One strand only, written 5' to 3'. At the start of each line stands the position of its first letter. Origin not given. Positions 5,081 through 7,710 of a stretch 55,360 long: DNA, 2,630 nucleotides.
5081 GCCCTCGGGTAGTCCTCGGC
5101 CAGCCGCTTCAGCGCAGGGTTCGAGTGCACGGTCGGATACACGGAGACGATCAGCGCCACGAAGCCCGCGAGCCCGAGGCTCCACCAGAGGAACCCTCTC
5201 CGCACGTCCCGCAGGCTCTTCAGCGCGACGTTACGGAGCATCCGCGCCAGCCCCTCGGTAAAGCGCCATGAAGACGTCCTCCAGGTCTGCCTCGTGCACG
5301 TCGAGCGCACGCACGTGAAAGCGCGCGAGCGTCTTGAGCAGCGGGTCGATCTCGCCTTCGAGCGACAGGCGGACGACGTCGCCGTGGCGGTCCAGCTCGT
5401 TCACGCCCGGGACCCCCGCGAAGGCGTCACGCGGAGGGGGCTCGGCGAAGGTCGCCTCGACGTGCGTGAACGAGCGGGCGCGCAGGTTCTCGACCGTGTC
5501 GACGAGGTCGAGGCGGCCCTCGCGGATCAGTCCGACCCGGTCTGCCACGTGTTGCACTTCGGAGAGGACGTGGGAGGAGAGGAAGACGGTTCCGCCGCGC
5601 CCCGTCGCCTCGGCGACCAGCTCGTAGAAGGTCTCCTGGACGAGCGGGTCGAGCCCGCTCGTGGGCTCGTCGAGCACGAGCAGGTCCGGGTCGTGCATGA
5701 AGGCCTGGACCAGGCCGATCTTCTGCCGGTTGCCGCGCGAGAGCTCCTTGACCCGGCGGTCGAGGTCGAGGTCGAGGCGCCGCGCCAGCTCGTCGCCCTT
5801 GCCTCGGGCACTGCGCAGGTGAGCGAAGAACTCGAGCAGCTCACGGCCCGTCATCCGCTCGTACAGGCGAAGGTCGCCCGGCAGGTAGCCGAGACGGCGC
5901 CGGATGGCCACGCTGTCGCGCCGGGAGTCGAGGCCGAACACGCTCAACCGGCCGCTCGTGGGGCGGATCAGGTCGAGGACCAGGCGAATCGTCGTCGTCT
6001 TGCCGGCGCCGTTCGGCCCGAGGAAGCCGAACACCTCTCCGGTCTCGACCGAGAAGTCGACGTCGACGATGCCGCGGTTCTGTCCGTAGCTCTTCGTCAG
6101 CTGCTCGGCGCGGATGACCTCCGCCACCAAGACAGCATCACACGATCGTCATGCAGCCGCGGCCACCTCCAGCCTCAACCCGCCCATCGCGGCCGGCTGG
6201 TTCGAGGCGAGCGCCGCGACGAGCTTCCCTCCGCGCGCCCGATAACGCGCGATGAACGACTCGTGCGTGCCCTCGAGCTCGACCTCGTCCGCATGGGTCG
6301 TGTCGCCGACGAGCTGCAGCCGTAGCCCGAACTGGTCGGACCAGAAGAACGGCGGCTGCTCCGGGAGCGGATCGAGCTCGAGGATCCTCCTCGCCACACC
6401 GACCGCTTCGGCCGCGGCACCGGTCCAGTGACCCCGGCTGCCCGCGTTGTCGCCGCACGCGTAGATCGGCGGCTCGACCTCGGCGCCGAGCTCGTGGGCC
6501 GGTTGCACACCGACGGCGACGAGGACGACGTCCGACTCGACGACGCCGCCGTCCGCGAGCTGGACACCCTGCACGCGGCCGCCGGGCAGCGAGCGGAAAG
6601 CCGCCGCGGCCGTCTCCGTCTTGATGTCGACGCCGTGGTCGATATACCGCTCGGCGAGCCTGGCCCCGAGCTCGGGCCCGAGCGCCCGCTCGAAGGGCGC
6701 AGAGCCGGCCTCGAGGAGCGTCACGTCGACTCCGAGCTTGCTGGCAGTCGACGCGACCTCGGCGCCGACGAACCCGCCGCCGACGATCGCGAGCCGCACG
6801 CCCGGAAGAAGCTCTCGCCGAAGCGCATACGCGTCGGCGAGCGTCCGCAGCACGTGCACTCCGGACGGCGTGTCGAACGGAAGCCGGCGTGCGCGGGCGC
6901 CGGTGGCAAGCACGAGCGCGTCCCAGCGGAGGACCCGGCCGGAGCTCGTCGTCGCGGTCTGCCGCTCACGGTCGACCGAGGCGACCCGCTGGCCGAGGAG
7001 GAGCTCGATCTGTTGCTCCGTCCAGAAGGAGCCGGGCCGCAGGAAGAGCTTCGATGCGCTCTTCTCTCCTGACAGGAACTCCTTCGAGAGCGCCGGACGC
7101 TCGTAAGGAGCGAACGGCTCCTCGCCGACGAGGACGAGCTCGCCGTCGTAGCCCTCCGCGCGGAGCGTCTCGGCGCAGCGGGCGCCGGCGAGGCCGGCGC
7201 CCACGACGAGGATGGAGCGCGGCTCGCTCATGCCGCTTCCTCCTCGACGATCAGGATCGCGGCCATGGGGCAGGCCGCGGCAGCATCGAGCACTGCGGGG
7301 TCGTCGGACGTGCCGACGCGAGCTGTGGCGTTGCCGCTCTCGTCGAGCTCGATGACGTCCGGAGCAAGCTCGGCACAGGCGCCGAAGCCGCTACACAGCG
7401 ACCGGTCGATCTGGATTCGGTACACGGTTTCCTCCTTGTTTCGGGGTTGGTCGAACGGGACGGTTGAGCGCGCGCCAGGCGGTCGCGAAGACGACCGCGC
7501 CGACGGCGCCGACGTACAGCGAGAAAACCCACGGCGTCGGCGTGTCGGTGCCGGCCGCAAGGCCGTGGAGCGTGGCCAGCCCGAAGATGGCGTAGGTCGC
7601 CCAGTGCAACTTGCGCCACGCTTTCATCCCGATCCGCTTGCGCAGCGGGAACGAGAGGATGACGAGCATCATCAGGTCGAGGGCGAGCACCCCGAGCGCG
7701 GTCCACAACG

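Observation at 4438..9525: Split NOX/FRE-like electron-export operon: ferredoxin reductase, ferredoxin, bis-heme membrane protein and ApbE, with no recognisable acceptor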

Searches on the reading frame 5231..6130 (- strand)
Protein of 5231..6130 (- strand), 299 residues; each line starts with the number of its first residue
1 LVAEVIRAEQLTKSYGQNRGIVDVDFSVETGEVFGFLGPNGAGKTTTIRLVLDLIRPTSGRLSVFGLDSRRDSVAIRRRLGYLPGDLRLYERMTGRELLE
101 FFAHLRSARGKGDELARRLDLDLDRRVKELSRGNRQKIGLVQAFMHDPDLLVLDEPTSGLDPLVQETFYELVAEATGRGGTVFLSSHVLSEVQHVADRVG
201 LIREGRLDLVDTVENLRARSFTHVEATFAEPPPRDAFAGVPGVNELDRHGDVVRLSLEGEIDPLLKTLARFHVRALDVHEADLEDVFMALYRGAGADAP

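Call 3: search_protein_families(library=pfam, proteins=[window:5231-6130:-], max_evalue=0.1)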
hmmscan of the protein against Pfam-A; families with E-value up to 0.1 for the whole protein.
window:5231-6130:- (299 aa): 6 families
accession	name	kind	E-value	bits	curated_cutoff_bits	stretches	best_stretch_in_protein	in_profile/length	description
PF00005.33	ABC_tran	-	7.6e-26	91.8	25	1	23-158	3-137/137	ABC transporter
PF13304.12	AAA_21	-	8.3e-15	56.1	27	2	124-187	232-298/304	AAA domain, putative AbiEii toxin, Type IV TA system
PF13732.12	DrrA1-3_C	-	0.0011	20.1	27.4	1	232-289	19-79/81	ATP-binding protein DrrA1-3-like, C-terminal domain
PF13476.12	AAA_23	-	0.015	16.4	27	1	22-48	13-36/201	AAA domain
PF13401.12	AAA_22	-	0.029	15.1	27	0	38-79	12-33/130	AAA domain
PF01850.27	PIN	-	0.03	15.4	23.6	0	167-221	20-69/120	PIN domain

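Call 7: search_protein_families(library=ncbifam, proteins=[window:5231-6130:-], max_evalue=0.01)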
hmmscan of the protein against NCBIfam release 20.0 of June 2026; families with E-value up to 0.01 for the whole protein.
window:5231-6130:- (299 aa): 185 families (the best 25 are shown)
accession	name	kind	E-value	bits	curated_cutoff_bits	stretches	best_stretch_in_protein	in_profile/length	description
TIGR01188.1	drrA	subfamily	3.4e-56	190.7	312.45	1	13-224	1-219/302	daunorubicin resistance ABC transporter, ATP-binding protein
TIGR03522.1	GldA_ABC_ATP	equivalog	1.8e-51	175.4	402.6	1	6-288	3-298/301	gliding motility-associated ABC transporter ATP-binding subunit GldA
NF033858.1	ABC2_perm_RbbA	equivalog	2.6e-47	161.3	1050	1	5-228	266-497/909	ribosome-associated ATPase/putative transporter RbbA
TIGR03740.1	galliderm_ABC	subfamily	1e-42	146.3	309.75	1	8-214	3-209/223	lantibiotic protection ABC transporter ATP-binding subunit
NF047565.1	PSM_export_PmtA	equivalog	1.5e-39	136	350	1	20-218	16-217/282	phenol-soluble modulin export ABC transporter ATP-binding protein PmtA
NF010060.0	PRK13537.1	equivalog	1.4e-37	129.3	521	1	3-288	13-305/314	nodulation factor ABC transporter ATP-binding protein NodI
NF010059.0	PRK13536.1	equivalog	1.3e-36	126.1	549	1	6-206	44-251/342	nodulation factor ABC transporter ATP-binding protein NodI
TIGR03864.1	PQQ_ABC_ATP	hypoth_equivalog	1.1e-35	123.2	302.25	1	6-228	2-232/236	ABC transporter, ATP-binding subunit, PQQ-dependent alcohol dehydrogenase system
TIGR01288.1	nodI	equivalog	4.8e-34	117.7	424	1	9-206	8-212/303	nodulation factor ABC transporter ATP-binding protein NodI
TIGR04406.1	LPS_export_lptB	equivalog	7.7e-32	110.5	240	1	6-207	2-213/239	LPS export ABC transporter ATP-binding protein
TIGR01186.1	proV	subfamily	1.6e-30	106.4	326.6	1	15-216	3-217/363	betaine/proline/choline family ABC transporter ATP-binding protein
TIGR03375.1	type_I_sec_LssB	subfamily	9e-28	96.9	693.1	1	17-207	479-679/696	type I secretion system permease/ATPase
TIGR02142.1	modC_ABC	equivalog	1.7e-27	96.6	285.05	1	21-220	13-223/353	molybdenum ABC transporter ATP-binding protein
TIGR00968.1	3a0106s01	subfamily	1.3e-26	93.6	342.75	1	7-218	2-220/237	sulfate ABC transporter ATP-binding protein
NF011967.0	PRK15439.1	equivalog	1.9e-26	92.6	586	1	5-218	11-229/510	autoinducer 2 ABC transporter ATP-binding protein LsrA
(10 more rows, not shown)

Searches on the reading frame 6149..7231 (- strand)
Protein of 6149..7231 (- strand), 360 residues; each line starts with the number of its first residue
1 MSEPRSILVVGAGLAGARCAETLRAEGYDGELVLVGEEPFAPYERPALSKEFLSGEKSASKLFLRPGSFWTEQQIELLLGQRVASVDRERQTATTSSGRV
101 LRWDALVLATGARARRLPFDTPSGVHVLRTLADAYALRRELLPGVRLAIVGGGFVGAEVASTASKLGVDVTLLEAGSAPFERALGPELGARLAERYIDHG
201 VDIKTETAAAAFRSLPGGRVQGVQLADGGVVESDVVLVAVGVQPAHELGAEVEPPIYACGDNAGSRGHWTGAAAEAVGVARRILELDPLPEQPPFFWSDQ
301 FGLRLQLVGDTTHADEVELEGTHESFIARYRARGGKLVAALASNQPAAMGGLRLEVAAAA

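Call 3: search_protein_families(library=pfam, proteins=[window:6149-7231:-], max_evalue=0.1)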
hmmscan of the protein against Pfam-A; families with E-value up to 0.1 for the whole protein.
window:6149-7231:- (360 aa): 19 families
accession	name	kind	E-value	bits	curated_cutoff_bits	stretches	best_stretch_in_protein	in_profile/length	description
PF07992.20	Pyr_redox_2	-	7.5e-53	180.3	26.1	1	6-252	2-251/291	Pyridine nucleotide-disulphide oxidoreductase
PF00070.33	Pyr_redox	-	1e-20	74.4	22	1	146-227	1-81/82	Pyridine nucleotide-disulphide oxidoreductase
PF01266.30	DAO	-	1.4e-12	48.3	27.9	2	147-178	2-33/353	FAD dependent oxidoreductase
PF14759.12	Reductase_C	-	6.4e-11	43.1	25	1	295-353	1-60/85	Reductase C-terminal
PF13450.12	NAD_binding_8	-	4.3e-07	30.6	21.9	2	149-184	1-36/68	NAD(P)-binding Rossmann-like domain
PF03486.20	HI0933_like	-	8.7e-07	29.1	50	0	147-179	3-35/244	HI0933-like protein Rossmann domain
PF13738.12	Pyr_redox_3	-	4.1e-06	26.7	30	1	71-248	92-273/305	Pyridine nucleotide-disulphide oxidoreductase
PF01134.28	GIDA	-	8.6e-05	22.2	22.1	0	148-173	3-28/391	Glucose inhibited division protein A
PF02737.24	3HCDH_N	-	0.00029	21.2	22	1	147-184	2-39/180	3-hydroxyacyl-CoA dehydrogenase, NAD binding domain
PF00890.30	FAD_binding_2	-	0.00046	19.9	20.4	1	7-28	2-23/414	FAD binding domain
PF01262.27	AlaDh_PNT_C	-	0.00061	19.7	23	1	146-179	30-63/214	Alanine dehydrogenase/PNT, C-terminal domain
PF05834.18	Lycopene_cycl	-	0.0011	18.5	23.4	0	7-42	2-39/380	Lycopene cyclase protein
PF13241.12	NAD_binding_7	-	0.0035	18.3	22.1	0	145-180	8-43/104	Putative NAD(P)-binding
PF01494.25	FAD_binding_3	-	0.0036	17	22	0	148-178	5-35/349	FAD binding domain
PF13454.12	NAD_binding_9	-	0.0083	16.5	21.8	0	81-112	121-154/155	FAD-NAD(P)-binding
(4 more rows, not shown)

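Call 7: search_protein_families(library=ncbifam, proteins=[window:6149-7231:-], max_evalue=0.01)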
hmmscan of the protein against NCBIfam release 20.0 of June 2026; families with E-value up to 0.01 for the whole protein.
window:6149-7231:- (360 aa): 66 families (the best 25 are shown)
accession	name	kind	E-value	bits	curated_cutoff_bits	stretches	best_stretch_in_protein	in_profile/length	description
NF042949.2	3PPDioc_HcaD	equivalog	1.3e-68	231.5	450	1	6-354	3-376/386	3-phenylpropionate/cinnamic acid dioxygenase ferredoxin--NAD(+) reductase subunit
NF041682.1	ant_diox_AndAa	equivalog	1.4e-63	215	650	1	7-250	6-249/406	anthranilate 1,2-dioxygenase system ferredoxin--NAD(+) reductase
NF007286.0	PRK09754.1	equivalog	1.3e-56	192.1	447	2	5-251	4-248/400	phenylpropionate dioxygenase ferredoxin reductase subunit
TIGR02374.1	nitri_red_nirB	equivalog_domain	5.5e-39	134.2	578.35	1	7-252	1-248/794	nitrite reductase large subunit NirB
NF045765.1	PhenlGlyoxDHPadH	equivalog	3.2e-31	108.6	475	1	7-247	5-244/416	NADH-dependent phenylglyoxylate dehydrogenase subunit epsilon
NF003437.0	PRK04965.1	equivalog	7.5e-26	91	392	1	6-251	4-246/378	NADH:flavorubredoxin reductase NorW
NF011565.0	PRK14989.1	subfamily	2.2e-24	85.6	883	1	6-253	5-254/847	nitrite reductase large subunit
TIGR03385.1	CoA_CoA_reduc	equivalog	7.5e-21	74.4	578.8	1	7-248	2-249/439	CoA-disulfide reductase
TIGR01350.1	lipoamide_DH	equivalog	7.7e-18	64.4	408.8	1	75-247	104-272/461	dihydrolipoyl dehydrogenase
NF007123.0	PRK09564.1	equivalog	2.4e-17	62.8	458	1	65-249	61-251/444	CoA-disulfide reductase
NF046103.1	NOXase_Strep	equivalog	2.1e-14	53.4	600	1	7-251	2-251/442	H2O-forming NADH oxidase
NF005883.0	PRK07845.1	equivalog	5.3e-14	52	479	1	87-246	122-276/466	NAD(P)H-quinone dehydrogenase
NF004943.0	PRK06292.2-1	equivalog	8.2e-14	51.2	432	1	89-245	116-271/456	dihydrolipoyl dehydrogenase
NF005884.0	PRK07846.1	equivalog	1.4e-13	50.3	501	1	89-245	117-265/454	mycothione reductase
NF004776.0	PRK06116.1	equivalog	5e-13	48.8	480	1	97-246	126-267/450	glutathione-disulfide reductase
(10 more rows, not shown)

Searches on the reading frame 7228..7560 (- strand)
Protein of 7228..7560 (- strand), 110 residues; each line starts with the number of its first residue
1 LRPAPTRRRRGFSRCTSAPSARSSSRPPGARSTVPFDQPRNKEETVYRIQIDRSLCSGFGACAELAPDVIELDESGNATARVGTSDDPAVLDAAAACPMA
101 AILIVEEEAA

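Call 3: search_protein_families(library=pfam, proteins=[window:7228-7560:-], max_evalue=0.1)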
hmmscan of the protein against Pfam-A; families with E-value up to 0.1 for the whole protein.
window:7228-7560:- (110 aa): 4 families
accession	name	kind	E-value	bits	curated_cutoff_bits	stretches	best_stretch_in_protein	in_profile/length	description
PF13459.11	Fer4_15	-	3.2e-12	47.4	22.4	1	49-104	1-66/66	4Fe-4S single cluster domain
PF13370.11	Fer4_13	-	3.8e-08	34.3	24.5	1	51-102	1-56/58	4Fe-4S single cluster domain of Ferredoxin I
PF02935.21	COX7C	-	0.043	14.6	25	1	8-48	6-40/64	Cytochrome c oxidase subunit VIIc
PF12838.12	Fer4_7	-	0.07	14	27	0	39-64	21-46/52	4Fe-4S dicluster domain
